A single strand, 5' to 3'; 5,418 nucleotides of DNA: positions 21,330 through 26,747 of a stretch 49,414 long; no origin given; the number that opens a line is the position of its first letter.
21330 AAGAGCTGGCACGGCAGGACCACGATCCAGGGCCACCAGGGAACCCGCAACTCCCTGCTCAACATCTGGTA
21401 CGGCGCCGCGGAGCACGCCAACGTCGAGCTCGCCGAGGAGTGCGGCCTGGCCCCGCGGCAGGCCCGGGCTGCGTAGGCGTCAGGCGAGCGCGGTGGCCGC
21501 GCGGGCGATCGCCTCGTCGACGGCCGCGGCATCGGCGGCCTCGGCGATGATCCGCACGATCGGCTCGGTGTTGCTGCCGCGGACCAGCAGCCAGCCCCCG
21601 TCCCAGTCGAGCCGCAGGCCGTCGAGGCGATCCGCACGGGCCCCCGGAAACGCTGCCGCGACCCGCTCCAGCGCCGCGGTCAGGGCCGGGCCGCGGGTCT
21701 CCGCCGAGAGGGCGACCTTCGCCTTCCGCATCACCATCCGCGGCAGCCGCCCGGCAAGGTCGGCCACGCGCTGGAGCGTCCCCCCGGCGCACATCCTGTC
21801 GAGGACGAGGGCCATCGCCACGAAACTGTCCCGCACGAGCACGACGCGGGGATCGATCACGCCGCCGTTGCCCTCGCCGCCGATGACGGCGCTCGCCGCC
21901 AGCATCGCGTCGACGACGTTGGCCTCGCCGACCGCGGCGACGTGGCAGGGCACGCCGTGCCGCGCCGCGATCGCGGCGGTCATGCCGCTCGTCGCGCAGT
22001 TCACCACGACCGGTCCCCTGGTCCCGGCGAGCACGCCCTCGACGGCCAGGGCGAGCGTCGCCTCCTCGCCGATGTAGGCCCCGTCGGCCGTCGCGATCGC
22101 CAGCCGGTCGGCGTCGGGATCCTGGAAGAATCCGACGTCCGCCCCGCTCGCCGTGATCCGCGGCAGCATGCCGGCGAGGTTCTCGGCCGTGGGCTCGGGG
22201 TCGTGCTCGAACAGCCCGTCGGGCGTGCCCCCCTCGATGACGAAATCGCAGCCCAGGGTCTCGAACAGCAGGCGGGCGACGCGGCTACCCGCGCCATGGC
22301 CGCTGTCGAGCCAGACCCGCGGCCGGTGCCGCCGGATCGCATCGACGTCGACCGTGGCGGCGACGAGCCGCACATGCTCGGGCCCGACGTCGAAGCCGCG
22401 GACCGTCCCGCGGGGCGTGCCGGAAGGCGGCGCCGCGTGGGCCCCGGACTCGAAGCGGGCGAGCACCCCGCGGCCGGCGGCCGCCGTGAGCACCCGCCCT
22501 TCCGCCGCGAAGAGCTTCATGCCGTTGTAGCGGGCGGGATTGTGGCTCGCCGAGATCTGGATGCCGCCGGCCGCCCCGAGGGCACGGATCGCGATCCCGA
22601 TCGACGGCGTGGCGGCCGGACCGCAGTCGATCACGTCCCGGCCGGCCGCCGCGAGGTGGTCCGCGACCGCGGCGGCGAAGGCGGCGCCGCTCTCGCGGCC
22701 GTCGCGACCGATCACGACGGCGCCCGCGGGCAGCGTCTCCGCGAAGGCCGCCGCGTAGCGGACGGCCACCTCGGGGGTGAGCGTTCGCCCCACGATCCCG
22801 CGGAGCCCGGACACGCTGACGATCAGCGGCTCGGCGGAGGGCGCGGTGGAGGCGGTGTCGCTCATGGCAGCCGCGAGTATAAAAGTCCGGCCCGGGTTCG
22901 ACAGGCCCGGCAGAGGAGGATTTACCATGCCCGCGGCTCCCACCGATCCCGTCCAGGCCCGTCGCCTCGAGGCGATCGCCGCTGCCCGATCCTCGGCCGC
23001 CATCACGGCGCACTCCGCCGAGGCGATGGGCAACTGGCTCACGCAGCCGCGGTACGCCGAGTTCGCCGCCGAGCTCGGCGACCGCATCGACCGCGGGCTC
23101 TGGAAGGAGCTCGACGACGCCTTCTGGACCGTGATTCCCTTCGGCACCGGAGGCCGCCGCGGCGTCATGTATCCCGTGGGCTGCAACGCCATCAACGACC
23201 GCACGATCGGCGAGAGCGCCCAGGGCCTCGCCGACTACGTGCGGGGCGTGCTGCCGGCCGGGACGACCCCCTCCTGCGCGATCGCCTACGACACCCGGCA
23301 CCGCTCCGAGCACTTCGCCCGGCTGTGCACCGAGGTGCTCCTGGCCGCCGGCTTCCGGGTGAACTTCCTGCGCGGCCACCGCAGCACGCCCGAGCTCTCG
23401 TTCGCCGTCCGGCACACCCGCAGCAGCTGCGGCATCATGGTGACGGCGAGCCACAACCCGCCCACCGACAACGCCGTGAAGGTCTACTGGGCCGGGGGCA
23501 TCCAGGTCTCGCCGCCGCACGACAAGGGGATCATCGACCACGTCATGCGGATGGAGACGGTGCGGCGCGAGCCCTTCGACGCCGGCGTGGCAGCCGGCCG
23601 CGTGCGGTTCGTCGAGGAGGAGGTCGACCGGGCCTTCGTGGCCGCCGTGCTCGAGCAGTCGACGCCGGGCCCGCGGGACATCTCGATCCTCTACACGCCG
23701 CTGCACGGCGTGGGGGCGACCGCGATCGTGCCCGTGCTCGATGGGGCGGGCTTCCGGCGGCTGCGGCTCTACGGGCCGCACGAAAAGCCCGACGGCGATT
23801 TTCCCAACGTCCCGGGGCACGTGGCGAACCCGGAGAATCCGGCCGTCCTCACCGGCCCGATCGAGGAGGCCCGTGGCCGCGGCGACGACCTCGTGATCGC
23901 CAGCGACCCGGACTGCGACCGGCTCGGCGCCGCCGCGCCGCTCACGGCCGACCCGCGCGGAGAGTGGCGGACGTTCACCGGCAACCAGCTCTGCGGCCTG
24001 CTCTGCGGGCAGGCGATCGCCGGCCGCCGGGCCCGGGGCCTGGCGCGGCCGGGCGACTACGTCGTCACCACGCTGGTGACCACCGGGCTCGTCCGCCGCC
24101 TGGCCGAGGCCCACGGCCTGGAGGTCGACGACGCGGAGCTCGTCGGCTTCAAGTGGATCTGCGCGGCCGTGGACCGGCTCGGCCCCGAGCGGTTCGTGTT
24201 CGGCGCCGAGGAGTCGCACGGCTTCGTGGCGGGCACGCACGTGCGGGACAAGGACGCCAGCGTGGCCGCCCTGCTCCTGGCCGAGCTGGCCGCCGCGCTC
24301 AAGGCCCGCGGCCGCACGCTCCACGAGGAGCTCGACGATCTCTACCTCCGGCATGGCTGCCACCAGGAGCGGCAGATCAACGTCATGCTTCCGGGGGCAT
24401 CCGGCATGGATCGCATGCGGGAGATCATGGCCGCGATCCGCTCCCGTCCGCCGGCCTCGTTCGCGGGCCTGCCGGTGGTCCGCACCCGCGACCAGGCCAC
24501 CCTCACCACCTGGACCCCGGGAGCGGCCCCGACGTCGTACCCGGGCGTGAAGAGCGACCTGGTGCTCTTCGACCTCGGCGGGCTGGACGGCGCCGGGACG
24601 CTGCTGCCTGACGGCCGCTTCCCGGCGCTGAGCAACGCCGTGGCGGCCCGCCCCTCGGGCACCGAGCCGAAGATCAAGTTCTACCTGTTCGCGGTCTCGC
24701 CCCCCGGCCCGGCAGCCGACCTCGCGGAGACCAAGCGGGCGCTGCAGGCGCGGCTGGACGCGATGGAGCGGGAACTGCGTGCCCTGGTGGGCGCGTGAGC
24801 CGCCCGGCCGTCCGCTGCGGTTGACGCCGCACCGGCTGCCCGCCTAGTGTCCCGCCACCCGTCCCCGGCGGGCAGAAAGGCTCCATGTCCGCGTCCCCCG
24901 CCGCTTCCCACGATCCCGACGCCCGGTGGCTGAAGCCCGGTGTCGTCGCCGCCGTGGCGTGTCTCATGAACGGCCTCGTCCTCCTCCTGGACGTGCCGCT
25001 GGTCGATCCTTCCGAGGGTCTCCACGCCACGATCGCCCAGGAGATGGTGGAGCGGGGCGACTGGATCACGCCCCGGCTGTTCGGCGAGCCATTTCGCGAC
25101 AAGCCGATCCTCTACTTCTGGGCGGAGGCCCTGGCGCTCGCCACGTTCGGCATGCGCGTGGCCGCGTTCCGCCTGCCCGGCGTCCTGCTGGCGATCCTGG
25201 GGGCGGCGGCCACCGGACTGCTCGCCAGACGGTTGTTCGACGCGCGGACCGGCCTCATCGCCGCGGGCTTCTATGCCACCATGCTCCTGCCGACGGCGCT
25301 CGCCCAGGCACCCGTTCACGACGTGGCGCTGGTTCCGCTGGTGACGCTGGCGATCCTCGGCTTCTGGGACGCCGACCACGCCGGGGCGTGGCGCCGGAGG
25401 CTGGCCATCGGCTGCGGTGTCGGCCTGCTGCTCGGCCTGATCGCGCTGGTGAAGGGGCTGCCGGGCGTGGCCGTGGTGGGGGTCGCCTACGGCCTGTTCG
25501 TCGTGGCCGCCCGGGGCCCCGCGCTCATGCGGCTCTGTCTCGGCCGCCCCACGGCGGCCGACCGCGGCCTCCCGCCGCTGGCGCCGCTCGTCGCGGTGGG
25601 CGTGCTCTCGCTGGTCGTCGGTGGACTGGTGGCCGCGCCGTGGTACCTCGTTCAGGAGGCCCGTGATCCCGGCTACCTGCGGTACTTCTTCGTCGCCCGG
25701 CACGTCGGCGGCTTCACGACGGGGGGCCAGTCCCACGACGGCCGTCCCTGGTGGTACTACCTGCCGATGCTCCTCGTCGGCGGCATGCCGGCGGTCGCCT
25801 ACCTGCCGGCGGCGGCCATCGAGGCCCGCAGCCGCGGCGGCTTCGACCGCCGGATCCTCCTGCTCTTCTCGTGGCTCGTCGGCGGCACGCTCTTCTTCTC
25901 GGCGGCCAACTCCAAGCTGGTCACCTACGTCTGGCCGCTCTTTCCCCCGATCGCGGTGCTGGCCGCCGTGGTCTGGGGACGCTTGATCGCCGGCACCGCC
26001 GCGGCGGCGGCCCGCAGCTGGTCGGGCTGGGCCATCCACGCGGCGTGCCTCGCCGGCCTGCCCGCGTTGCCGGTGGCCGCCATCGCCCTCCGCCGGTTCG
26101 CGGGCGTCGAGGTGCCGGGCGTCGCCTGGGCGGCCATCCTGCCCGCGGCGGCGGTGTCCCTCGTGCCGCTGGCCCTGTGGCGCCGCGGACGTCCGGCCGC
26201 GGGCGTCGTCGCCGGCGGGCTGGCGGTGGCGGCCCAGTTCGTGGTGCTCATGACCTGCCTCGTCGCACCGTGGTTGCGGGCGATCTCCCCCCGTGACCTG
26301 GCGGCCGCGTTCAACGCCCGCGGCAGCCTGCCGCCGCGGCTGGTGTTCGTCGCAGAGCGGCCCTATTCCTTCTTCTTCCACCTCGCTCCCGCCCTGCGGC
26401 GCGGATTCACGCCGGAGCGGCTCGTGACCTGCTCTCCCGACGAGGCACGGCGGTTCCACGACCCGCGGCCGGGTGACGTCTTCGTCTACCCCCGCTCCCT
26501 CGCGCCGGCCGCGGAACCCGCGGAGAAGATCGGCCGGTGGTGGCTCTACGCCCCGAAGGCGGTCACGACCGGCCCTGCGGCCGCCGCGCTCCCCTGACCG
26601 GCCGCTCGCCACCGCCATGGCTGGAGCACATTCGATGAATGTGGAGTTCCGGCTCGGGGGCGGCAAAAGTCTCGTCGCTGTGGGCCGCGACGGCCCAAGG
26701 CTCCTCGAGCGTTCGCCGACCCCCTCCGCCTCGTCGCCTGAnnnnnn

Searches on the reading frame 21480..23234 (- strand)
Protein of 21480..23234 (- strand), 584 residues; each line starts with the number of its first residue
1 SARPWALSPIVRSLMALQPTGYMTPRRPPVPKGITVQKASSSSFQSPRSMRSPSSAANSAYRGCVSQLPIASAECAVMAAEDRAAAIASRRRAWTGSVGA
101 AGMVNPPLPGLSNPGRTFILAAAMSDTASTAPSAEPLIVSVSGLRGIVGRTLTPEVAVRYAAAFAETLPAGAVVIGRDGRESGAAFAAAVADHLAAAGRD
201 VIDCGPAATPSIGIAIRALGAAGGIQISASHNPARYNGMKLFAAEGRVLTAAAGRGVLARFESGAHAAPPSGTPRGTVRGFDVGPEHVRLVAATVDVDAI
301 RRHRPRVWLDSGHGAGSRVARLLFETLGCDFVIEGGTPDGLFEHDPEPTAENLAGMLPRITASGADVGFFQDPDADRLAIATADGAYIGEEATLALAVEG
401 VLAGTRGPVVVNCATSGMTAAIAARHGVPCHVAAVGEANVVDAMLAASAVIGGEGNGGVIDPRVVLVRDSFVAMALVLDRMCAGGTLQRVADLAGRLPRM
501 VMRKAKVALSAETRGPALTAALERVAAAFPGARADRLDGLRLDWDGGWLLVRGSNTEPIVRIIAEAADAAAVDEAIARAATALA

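Call 12: search_protein_families(library=pfam, proteins=[window:21480-23234:-], max_evalue=0.001)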
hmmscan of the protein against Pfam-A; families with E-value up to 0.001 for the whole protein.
window:21480-23234:- (584 aa): 4 families
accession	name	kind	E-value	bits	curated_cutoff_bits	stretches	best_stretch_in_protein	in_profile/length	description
PF02878.22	PGM_PMM_I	-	2e-32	112.2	22.5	1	141-263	6-133/138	Phosphoglucomutase/phosphomannomutase, alpha/beta/alpha domain I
PF02879.22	PGM_PMM_II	-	1.7e-17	64.3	29.3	1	286-385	2-103/103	Phosphoglucomutase/phosphomannomutase, alpha/beta/alpha domain II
PF02880.22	PGM_PMM_III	-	2.9e-14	53.6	20.7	1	394-491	6-108/115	Phosphoglucomutase/phosphomannomutase, alpha/beta/alpha domain III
PF00408.26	PGM_PMM_IV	-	1.4e-08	35.1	23.1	1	526-578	12-64/68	Phosphoglucomutase/phosphomannomutase, C-terminal domain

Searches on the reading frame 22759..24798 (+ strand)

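Call 12: search_protein_families(library=pfam, proteins=[window:22759-24798:+], max_evalue=0.001)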
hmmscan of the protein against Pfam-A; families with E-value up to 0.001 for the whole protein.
window:22759-24798:+ (679 aa): 3 families
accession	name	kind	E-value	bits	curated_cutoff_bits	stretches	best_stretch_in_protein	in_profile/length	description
PF02878.22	PGM_PMM_I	-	1.3e-30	106.3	22.5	1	128-264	4-133/138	Phosphoglucomutase/phosphomannomutase, alpha/beta/alpha domain I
PF02879.22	PGM_PMM_II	-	5.8e-17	62.5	29.3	1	296-392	6-99/103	Phosphoglucomutase/phosphomannomutase, alpha/beta/alpha domain II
PF02880.22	PGM_PMM_III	-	1.3e-16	61.1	20.7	1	416-529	9-112/115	Phosphoglucomutase/phosphomannomutase, alpha/beta/alpha domain III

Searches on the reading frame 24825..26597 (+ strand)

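Call 12: search_protein_families(library=pfam, proteins=[window:24825-26597:+], max_evalue=0.001)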
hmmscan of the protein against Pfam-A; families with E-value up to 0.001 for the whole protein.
window:24825-26597:+ (590 aa): 2 families
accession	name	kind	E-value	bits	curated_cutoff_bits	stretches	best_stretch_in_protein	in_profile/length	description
PF13231.12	PMT_2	-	6.7e-10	39.8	26.1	1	92-229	1-132/160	Dolichyl-phosphate-mannose-protein mannosyltransferase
PF02366.24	PMT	-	4.7e-08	33.3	22.7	1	41-228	9-199/245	Dolichyl-phosphate-mannose-protein mannosyltransferase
